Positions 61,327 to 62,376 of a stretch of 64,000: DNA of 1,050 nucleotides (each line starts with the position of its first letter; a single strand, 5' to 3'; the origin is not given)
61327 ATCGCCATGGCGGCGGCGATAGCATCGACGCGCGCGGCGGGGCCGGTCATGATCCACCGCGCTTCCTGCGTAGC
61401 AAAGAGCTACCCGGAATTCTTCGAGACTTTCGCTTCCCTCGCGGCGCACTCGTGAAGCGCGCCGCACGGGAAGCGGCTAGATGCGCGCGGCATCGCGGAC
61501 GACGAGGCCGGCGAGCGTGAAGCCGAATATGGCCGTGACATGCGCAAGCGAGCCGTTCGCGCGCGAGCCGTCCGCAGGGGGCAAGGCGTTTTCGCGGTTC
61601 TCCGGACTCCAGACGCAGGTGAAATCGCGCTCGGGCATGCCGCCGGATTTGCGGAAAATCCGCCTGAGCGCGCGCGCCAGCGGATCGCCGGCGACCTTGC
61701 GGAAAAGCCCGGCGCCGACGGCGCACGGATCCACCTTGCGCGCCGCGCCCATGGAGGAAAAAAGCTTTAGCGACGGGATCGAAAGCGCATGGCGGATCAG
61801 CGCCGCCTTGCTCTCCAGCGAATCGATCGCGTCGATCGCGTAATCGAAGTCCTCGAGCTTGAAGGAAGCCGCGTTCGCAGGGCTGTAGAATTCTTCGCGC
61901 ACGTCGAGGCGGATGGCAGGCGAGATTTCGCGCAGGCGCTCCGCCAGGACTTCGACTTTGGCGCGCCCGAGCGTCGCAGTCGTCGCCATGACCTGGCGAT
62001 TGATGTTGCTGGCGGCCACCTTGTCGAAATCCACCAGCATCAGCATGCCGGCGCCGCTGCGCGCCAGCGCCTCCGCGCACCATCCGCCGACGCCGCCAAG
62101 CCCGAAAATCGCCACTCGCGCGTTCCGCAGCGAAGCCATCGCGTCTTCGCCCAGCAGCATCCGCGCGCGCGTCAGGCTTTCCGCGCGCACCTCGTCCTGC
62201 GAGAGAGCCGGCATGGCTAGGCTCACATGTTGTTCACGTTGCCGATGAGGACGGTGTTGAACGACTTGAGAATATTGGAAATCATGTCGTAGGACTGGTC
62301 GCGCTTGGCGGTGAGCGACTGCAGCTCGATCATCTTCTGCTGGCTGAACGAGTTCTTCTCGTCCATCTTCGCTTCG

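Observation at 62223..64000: Tandem array of at least four paralogous genes with T3SS-needle/EspA/flagellin-like C-terminal helices, running off the window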

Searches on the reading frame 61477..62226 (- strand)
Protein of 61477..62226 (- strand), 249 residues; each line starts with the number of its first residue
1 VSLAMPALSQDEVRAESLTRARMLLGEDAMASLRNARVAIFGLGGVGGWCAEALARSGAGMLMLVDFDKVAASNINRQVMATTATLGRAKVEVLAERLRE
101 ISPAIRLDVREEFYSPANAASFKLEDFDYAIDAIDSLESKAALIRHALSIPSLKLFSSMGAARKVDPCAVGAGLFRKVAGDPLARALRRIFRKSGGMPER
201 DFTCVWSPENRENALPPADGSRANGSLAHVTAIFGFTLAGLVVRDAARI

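Call 3: search_protein_families(library=pfam, proteins=[window:61477-62226:-], max_evalue=1)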
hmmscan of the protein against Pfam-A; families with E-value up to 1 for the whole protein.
window:61477-62226:- (249 aa): 6 families
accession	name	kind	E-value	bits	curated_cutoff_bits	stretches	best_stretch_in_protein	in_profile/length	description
PF00899.27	ThiF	-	6.3e-35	120.9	28.1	1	21-149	4-133/238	ThiF family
PF03721.20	UDPG_MGDP_dh_N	-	0.0033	17.5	27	1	37-81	2-45/187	UDP-glucose/GDP-mannose dehydrogenase family, NAD binding domain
PF13241.12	NAD_binding_7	-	0.032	15.2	22.1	1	30-147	2-82/104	Putative NAD(P)-binding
PF02558.23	ApbA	-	0.038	14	22.2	1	38-78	1-39/150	Ketopantoate reductase PanE/ApbA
PF10832.13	YhfG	-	0.13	12.5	22.6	1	119-146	21-51/54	YhfG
PF00208.27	ELFV_dehydrog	-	0.13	12.4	23.4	1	29-66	26-63/241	Glutamate/Leucine/Phenylalanine/Valine dehydrogenase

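Call 4: search_protein_families(library=ncbifam, proteins=[window:61477-62226:-], max_evalue=1)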
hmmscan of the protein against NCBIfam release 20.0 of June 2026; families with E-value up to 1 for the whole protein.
window:61477-62226:- (249 aa): 37 families (the best 25 are shown)
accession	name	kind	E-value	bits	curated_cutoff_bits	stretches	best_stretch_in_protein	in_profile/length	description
NF011696.0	PRK15116.1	equivalog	9.1e-40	137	304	1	22-193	17-187/268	tRNA cyclic N6-threonylcarbamoyladenosine(37) synthase TcdA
NF006395.0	PRK08644.1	equivalog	3.3e-28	98.8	159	1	25-161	20-155/215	sulfur carrier protein ThiS adenylyltransferase ThiF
NF006077.0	PRK08223.1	equivalog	5.9e-26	91.1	266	1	16-139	9-131/296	hypothetical protein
TIGR02354.1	thiF_fam2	equivalog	9.7e-24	84.4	152.2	1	26-149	12-133/200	thiamine biosynthesis protein ThiF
NF004281.0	PRK05690.1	subfamily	2.9e-23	82.4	266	1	26-150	23-146/250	molybdopterin-synthase adenylyltransferase MoeB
TIGR02356.1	adenyl_thiF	equivalog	8.2e-23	80.8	275.25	1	25-143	11-128/203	thiazole biosynthesis adenylyltransferase ThiF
NF004111.0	PRK05600.1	equivalog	1.6e-21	76.9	437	1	26-141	32-146/371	ThiF family adenylyltransferase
TIGR02355.1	moeB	equivalog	1.9e-19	70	376.55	1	30-147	19-135/240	molybdopterin-synthase adenylyltransferase MoeB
NF006444.0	PRK08762.1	equivalog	6.3e-19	67.9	449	1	6-140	117-251/387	molybdopterin-synthase adenylyltransferase MoeB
NF005902.0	PRK07878.1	equivalog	3.2e-18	65.8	647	1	7-139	14-145/392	adenylyltransferase/sulfurtransferase MoeZ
NF011424.0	PRK14851.1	subfamily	8.3e-18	63.7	1170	1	9-138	17-145/679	hypothetical protein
NF005646.0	PRK07411.1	equivalog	1.1e-16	61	633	1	24-139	27-141/390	molybdopterin-synthase adenylyltransferase MoeB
NF011425.0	PRK14852.1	equivalog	2e-16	59.1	1337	1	31-146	328-444/989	hypothetical protein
NF047750.1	SAMPActivE1UbaA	equivalog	2.8e-15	56.4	450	1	26-140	23-136/270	SAMP-activating enzyme E1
NF005901.0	PRK07877.1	equivalog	3.1e-15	55.5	476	1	9-147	81-217/722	Rv1355c family protein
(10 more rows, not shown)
